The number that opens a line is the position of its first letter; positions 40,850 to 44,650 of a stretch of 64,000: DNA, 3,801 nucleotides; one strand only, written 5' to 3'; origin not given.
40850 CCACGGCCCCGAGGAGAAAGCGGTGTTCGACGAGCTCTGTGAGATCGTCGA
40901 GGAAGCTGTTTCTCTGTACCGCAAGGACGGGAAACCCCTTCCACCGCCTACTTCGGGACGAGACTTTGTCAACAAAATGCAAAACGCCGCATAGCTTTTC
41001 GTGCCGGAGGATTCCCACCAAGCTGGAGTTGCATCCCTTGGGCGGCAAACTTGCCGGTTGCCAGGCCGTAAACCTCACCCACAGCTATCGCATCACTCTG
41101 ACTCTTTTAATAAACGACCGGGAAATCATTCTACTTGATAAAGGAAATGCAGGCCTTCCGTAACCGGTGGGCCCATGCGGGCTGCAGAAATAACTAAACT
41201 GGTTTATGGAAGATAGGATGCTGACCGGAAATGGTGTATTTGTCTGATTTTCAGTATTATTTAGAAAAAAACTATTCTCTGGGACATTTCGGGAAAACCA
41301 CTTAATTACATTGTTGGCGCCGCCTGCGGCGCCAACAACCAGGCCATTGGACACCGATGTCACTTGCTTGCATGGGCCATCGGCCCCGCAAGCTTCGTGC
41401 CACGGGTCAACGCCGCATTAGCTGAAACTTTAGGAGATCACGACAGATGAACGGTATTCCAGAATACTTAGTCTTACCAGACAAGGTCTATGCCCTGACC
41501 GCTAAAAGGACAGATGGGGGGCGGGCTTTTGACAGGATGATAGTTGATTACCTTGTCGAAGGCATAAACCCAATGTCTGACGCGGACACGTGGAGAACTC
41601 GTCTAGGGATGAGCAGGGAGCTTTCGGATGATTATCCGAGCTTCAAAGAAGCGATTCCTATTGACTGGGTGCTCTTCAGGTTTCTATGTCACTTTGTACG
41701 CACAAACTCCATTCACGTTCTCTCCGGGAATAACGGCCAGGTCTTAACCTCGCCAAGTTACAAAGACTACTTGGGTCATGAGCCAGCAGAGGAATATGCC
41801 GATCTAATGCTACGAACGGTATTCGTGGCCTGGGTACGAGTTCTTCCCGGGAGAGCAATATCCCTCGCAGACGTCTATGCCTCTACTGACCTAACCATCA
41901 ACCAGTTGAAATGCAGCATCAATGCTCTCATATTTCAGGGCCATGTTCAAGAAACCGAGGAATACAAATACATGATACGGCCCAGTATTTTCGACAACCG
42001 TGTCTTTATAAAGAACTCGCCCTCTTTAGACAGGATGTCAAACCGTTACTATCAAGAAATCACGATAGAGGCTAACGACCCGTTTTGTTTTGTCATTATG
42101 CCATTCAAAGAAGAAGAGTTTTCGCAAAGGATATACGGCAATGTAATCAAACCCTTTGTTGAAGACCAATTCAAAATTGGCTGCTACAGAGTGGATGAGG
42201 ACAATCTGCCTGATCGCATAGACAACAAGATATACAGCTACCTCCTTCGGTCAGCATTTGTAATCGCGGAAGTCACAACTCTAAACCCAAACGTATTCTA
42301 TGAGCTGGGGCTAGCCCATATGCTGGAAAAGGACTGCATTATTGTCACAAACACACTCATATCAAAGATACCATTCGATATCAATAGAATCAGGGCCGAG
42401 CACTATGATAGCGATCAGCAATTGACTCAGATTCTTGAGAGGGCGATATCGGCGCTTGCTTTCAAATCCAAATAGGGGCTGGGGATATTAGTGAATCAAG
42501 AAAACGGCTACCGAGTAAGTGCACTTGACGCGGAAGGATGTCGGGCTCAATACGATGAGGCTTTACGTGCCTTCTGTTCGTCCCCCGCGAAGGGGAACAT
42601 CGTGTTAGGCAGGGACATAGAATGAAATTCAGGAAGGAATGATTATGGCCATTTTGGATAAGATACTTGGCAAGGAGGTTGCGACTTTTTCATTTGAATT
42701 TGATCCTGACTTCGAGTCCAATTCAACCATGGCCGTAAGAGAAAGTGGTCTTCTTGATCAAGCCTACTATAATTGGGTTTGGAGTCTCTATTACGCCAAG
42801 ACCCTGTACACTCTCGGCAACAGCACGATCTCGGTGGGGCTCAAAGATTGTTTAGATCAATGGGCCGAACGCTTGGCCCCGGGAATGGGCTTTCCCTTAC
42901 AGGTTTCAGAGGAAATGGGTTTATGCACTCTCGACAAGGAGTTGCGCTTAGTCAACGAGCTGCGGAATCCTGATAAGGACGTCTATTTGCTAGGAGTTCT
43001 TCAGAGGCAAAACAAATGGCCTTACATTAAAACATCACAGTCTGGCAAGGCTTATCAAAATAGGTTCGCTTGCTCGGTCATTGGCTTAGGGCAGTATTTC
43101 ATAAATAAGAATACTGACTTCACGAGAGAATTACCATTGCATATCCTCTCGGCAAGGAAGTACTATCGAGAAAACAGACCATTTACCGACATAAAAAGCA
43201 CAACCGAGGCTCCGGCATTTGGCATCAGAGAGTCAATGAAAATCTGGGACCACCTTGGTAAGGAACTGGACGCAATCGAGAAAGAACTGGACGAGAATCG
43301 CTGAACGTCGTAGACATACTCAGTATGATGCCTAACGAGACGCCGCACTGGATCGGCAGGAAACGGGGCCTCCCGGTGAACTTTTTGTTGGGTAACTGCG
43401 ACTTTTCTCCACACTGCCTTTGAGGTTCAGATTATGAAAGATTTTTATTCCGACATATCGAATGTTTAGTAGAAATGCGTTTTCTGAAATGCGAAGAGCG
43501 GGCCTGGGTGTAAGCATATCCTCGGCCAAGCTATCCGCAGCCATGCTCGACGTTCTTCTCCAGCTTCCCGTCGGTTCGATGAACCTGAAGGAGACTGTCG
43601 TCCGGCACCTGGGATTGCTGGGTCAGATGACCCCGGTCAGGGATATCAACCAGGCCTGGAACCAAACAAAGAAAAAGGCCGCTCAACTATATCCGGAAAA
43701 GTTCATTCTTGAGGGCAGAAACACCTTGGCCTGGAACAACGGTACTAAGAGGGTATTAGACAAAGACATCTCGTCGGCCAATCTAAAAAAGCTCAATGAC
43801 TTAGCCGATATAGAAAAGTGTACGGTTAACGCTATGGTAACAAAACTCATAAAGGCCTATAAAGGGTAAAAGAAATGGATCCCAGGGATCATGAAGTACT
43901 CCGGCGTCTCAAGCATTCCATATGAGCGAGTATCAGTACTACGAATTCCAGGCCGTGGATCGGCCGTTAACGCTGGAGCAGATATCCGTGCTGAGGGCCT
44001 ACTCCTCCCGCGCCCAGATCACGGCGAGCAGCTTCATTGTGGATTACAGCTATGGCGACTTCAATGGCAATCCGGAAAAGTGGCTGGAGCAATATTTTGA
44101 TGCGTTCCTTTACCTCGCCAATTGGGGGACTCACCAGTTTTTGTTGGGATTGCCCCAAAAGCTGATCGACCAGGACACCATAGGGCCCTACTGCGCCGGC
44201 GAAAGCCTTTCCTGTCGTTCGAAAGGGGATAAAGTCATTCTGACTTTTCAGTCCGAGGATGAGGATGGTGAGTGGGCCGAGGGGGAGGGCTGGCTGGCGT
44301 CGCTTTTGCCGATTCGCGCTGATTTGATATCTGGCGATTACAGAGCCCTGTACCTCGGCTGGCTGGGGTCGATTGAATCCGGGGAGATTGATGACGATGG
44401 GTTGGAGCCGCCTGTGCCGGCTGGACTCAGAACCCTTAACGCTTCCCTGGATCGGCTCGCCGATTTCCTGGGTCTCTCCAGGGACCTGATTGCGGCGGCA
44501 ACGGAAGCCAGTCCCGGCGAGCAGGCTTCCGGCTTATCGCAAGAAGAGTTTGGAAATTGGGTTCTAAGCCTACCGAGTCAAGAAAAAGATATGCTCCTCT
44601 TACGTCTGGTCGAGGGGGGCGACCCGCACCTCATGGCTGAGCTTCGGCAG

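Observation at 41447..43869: Integron-cassette-like structure: two attC-like sites between lower-GC orphan ORFs, with no integrase in the window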

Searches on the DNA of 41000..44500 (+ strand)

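Call 5: search_rna_families(source=window, start=41000, end=44500, threshold=evalue, max_evalue=10, show_alignments=3)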
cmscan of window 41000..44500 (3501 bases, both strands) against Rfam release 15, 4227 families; matches with E-value up to 10: 1.
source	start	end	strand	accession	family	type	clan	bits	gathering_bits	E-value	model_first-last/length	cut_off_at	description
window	41315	41362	-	RF01674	P27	Gene; sRNA;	-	19.6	50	0.26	1-192/192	no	Pseudomonas sRNA P27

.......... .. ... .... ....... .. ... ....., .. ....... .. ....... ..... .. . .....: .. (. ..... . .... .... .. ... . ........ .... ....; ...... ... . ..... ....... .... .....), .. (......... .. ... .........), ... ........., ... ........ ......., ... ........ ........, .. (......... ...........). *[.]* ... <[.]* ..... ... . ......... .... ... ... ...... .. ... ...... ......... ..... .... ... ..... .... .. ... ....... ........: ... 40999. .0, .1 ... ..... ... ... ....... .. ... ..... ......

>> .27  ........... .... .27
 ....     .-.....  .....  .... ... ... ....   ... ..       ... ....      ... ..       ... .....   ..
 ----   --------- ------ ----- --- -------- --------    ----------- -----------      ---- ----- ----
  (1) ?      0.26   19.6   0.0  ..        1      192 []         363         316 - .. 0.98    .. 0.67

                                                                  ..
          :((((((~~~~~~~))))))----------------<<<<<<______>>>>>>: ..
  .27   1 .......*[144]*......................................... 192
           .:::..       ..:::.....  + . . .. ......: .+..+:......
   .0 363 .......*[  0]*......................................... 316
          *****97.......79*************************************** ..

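Call 54: search_with_rna_model(model_id=R1, sources=[L002, L005, L006, L007, L008, L009, L010, L011, L012, L014, L016, L019, L020, L021, L022, L103, L106, L108, L109, L110, L111, L112], max_evalue=1, make_alignment=true)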
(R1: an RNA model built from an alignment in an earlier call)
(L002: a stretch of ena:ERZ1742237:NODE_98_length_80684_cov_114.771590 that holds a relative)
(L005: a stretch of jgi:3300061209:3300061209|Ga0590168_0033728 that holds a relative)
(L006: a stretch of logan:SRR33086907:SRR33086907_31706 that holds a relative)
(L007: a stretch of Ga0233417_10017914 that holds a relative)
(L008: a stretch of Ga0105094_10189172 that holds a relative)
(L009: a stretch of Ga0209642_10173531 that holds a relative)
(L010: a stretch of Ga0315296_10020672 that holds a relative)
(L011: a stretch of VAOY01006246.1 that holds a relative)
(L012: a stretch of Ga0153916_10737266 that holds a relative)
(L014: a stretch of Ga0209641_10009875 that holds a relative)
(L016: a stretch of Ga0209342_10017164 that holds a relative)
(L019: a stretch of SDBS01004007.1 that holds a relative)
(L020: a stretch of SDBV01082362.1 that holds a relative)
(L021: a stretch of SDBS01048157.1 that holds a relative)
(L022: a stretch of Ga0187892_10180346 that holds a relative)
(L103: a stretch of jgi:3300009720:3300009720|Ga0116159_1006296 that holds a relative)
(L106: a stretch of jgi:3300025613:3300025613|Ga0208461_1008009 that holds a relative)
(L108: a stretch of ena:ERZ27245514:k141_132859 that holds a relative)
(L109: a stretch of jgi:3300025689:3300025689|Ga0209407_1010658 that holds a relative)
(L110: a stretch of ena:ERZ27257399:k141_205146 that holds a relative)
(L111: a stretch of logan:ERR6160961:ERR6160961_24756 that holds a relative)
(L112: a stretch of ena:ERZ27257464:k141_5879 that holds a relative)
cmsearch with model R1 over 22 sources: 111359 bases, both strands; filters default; matches with E-value up to 1: 70.
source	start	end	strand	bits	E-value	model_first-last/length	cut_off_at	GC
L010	1809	1866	+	73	1.2e-15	1-58/58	no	0.53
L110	610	666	+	71.4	3.1e-15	1-58/58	no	0.65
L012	975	1032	+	69.1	1.2e-14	1-58/58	no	0.57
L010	4467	4524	+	68.7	1.4e-14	1-58/58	no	0.5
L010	3433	3490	+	67.5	2.9e-14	1-58/58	no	0.57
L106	1467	1523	+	66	6.9e-14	1-58/58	no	0.61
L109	3922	3978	+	65.4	9.6e-14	1-58/58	no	0.67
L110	3191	3247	+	65.4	9.6e-14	1-58/58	no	0.67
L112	1123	1179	+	65.4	9.6e-14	1-58/58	no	0.67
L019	5430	5488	+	64.5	1.6e-13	1-58/58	no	0.51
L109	2385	2442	+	61.9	7.2e-13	1-58/58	no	0.69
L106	2607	2663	+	59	3.9e-12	1-58/58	no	0.6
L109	5062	5118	+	59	3.9e-12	1-58/58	no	0.6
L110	4331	4387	+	59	3.9e-12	1-58/58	no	0.6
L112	2263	2319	+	59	3.9e-12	1-58/58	no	0.6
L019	1457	1513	+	58.2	6.3e-12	1-58/58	no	0.63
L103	4109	4165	+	54.4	5.9e-11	1-58/58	no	0.56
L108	5062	5118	+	54.3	6e-11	1-58/58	no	0.58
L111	1617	1673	+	53.7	8.6e-11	1-58/58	no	0.58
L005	1956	2011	+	52.6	1.6e-10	1-58/58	no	0.59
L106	5833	5904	+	47.3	3.5e-09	1-58/58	no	0.58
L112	3447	3518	+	47.3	3.5e-09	1-58/58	no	0.58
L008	997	1049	+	45.4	1.1e-08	1-58/58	no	0.57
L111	474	533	+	43.9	2.5e-08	1-58/58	no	0.72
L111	3515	3574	+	42.6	5.4e-08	1-58/58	no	0.65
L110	1254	1313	+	41.4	1.1e-07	1-58/58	no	0.73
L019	4750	4843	+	39.8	2.7e-07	1-58/58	no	0.48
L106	5140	5199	+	38.9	4.6e-07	1-58/58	no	0.7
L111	2737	2827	+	38.2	6.9e-07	1-58/58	no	0.56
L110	2153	2211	+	37.8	8.8e-07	1-58/58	no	0.69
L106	4139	4202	+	37.5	1e-06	1-58/58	no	0.69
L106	4633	4696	+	36.1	2.3e-06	1-58/58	no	0.75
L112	2750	2813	+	36.1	2.4e-06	1-58/58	no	0.75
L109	2883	2942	+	35.6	3.1e-06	1-58/58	no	0.7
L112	84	143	+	35.6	3.1e-06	1-58/58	no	0.7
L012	139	202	+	34.4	6.1e-06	1-58/58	no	0.66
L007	364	440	+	33.4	1.1e-05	1-58/58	no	0.62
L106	3094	3157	+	32.7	1.7e-05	1-58/58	no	0.72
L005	2903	2965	+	32.6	1.7e-05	1-58/58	no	0.62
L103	6465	6523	+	32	2.5e-05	1-58/58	no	0.68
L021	1574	1639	+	31.9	2.7e-05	1-58/58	no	0.5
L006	1559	1650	+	31.5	3.4e-05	1-58/58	no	0.55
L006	2397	2487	+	30.8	5e-05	1-58/58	no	0.66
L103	5680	5738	+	29.8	8.8e-05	1-58/58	no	0.64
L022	591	677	+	29.5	0.00011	1-58/58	no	0.66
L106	64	128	+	29.5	0.00011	1-58/58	no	0.57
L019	3324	3392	+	28.7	0.00017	1-58/58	no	0.58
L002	14301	14365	+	28.3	0.00022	1-58/58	no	0.57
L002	5928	6011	+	28.1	0.00024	1-58/58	no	0.51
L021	2853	2951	+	27.8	0.00029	1-58/58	no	0.54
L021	3637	3703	+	27.7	0.00031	1-58/58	no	0.63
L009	964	1029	+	27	0.00045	1-58/58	no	0.5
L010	1809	1866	-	25.3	0.0012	1-58/58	no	0.53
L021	2321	2389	+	25.2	0.0013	1-58/58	no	0.58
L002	5232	5303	+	24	0.0026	1-58/58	no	0.53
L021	893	959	+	23.6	0.0033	1-58/58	no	0.51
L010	972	1035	+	23.5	0.0034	1-58/58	no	0.7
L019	3843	3944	+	23.3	0.0038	1-58/58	no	0.47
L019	2576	2641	+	22.4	0.0068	1-58/58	no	0.58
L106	1467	1523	-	21.7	0.0097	1-58/58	no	0.61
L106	2607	2663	-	18.8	0.052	1-58/58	no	0.6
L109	5062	5118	-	18.8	0.052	1-58/58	no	0.6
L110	4331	4387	-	18.8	0.052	1-58/58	no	0.6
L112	2263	2319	-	18.8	0.052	1-58/58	no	0.6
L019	2120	2186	+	18.3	0.071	1-58/58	no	0.6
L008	997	1049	-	16.2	0.24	1-58/58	no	0.57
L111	4212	4253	+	16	0.28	1-37/58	3'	0.67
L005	379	470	+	15.8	0.31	1-58/58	no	0.52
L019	5430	5488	-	15.5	0.36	1-58/58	no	0.51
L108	5062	5118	-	15.4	0.39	1-58/58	no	0.58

Alignment A7: 70 matches aligned to the model, 133 columns, each read 5' to 3' on its own strand. Consensus structure (alignment columns), stored with it:
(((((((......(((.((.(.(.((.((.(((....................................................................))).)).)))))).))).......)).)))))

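Call 56: search_with_rna_model(model_id=R1, sources=[L002, L005, L006, L007, L008, L009, L010, L011, L012, L014, L016, L019, L020, L021, L022, L103, L106, L108, L109, L110, L111, L112], max_evalue=0.001, make_alignment=true)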
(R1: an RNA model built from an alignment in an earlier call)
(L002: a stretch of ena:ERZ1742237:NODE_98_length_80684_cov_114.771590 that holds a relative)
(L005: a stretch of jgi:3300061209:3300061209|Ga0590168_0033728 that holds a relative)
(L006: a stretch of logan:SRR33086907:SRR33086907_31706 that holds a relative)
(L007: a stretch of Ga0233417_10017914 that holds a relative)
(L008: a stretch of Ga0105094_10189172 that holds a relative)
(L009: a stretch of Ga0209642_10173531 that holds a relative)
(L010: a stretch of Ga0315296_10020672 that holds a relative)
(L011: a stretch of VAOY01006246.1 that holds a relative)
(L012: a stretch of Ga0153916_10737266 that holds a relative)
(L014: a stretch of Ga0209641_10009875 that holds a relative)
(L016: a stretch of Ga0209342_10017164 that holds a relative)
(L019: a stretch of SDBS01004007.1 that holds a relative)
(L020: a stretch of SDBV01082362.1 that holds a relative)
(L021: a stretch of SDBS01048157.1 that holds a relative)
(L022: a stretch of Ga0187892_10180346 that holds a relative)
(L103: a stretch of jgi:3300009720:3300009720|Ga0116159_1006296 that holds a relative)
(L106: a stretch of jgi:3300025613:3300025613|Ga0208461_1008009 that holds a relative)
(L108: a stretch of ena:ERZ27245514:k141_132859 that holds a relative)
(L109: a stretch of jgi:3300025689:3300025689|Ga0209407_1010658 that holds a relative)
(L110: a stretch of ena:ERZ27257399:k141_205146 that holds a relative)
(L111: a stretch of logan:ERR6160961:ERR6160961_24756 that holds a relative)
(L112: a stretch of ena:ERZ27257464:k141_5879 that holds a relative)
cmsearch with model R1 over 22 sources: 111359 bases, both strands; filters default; matches with E-value up to 0.001: 52.
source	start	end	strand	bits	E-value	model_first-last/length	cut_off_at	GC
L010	1809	1866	+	73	1.2e-15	1-58/58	no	0.53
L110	610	666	+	71.4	3.1e-15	1-58/58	no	0.65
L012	975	1032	+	69.1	1.2e-14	1-58/58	no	0.57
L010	4467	4524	+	68.7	1.4e-14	1-58/58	no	0.5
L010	3433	3490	+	67.5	2.9e-14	1-58/58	no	0.57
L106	1467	1523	+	66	6.9e-14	1-58/58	no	0.61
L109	3922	3978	+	65.4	9.6e-14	1-58/58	no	0.67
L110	3191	3247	+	65.4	9.6e-14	1-58/58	no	0.67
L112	1123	1179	+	65.4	9.6e-14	1-58/58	no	0.67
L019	5430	5488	+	64.5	1.6e-13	1-58/58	no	0.51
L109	2385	2442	+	61.9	7.2e-13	1-58/58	no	0.69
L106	2607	2663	+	59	3.9e-12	1-58/58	no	0.6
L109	5062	5118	+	59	3.9e-12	1-58/58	no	0.6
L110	4331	4387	+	59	3.9e-12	1-58/58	no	0.6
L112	2263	2319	+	59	3.9e-12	1-58/58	no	0.6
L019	1457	1513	+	58.2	6.3e-12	1-58/58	no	0.63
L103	4109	4165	+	54.4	5.9e-11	1-58/58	no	0.56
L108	5062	5118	+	54.3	6e-11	1-58/58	no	0.58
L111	1617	1673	+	53.7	8.6e-11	1-58/58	no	0.58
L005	1956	2011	+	52.6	1.6e-10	1-58/58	no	0.59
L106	5833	5904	+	47.3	3.5e-09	1-58/58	no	0.58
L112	3447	3518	+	47.3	3.5e-09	1-58/58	no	0.58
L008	997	1049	+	45.4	1.1e-08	1-58/58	no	0.57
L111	474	533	+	43.9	2.5e-08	1-58/58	no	0.72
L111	3515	3574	+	42.6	5.4e-08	1-58/58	no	0.65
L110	1254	1313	+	41.4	1.1e-07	1-58/58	no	0.73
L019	4750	4843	+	39.8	2.7e-07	1-58/58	no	0.48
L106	5140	5199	+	38.9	4.6e-07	1-58/58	no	0.7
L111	2737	2827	+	38.2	6.9e-07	1-58/58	no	0.56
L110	2153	2211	+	37.8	8.8e-07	1-58/58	no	0.69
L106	4139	4202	+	37.5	1e-06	1-58/58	no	0.69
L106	4633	4696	+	36.1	2.3e-06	1-58/58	no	0.75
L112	2750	2813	+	36.1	2.4e-06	1-58/58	no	0.75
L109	2883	2942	+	35.6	3.1e-06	1-58/58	no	0.7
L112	84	143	+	35.6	3.1e-06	1-58/58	no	0.7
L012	139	202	+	34.4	6.1e-06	1-58/58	no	0.66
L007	364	440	+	33.4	1.1e-05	1-58/58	no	0.62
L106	3094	3157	+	32.7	1.7e-05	1-58/58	no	0.72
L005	2903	2965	+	32.6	1.7e-05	1-58/58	no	0.62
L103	6465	6523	+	32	2.5e-05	1-58/58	no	0.68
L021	1574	1639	+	31.9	2.7e-05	1-58/58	no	0.5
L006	1559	1650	+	31.5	3.4e-05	1-58/58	no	0.55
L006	2397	2487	+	30.8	5e-05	1-58/58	no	0.66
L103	5680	5738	+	29.8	8.8e-05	1-58/58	no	0.64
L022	591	677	+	29.5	0.00011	1-58/58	no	0.66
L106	64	128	+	29.5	0.00011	1-58/58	no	0.57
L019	3324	3392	+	28.7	0.00017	1-58/58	no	0.58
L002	14301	14365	+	28.3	0.00022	1-58/58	no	0.57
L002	5928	6011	+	28.1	0.00024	1-58/58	no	0.51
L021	2853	2951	+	27.8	0.00029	1-58/58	no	0.54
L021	3637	3703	+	27.7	0.00031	1-58/58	no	0.63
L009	964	1029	+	27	0.00045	1-58/58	no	0.5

Alignment A8: 52 matches aligned to the model, 115 columns, each read 5' to 3' on its own strand. Consensus structure (alignment columns), stored with it:
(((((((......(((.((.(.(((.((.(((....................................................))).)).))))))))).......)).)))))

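Call 57: build_rna_model(alignment_id=A8)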
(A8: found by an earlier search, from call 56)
Model R2 built from alignment A8 (52 sequences, 115 columns); structure: stored with the alignment.
model positions 65; base pairs 21; branch points 0; effective number of sequences 22.65; information 0.863 bits per position. Calibrated on 0.2 Mb of random sequence (short: E-values are rough).
structure used (alignment columns):
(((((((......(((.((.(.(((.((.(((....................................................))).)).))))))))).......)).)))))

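Call 58: search_with_rna_model(model_id=R2, source=window, filters=off, max_evalue=10, show_alignments=5)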
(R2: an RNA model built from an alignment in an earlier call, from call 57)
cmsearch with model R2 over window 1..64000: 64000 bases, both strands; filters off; matches with E-value up to 10: 12.
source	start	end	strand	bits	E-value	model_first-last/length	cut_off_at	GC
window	43330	43393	+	26.9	0.0002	1-65/65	no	0.61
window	51101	51140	-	12.7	0.91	20-46/65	no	0.7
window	59717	59764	-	11.8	1.6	1-65/65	no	0.62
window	29616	29638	-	11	2.5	1-65/65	no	0.39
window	27856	27903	+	10.7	2.9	1-65/65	no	0.31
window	27856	27903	-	10.2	3.9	1-65/65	no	0.31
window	43330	43393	-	10.1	4.1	1-65/65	no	0.61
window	8013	8035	-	10.1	4.2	1-65/65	no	0.57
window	8526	8574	+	9.6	5.6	1-65/65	no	0.59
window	37047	37152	-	9.4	6.4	1-65/65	no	0.58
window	19069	19131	-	9.1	7.6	1-65/65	no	0.46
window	37063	37136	+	9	7.8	1-65/65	no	0.59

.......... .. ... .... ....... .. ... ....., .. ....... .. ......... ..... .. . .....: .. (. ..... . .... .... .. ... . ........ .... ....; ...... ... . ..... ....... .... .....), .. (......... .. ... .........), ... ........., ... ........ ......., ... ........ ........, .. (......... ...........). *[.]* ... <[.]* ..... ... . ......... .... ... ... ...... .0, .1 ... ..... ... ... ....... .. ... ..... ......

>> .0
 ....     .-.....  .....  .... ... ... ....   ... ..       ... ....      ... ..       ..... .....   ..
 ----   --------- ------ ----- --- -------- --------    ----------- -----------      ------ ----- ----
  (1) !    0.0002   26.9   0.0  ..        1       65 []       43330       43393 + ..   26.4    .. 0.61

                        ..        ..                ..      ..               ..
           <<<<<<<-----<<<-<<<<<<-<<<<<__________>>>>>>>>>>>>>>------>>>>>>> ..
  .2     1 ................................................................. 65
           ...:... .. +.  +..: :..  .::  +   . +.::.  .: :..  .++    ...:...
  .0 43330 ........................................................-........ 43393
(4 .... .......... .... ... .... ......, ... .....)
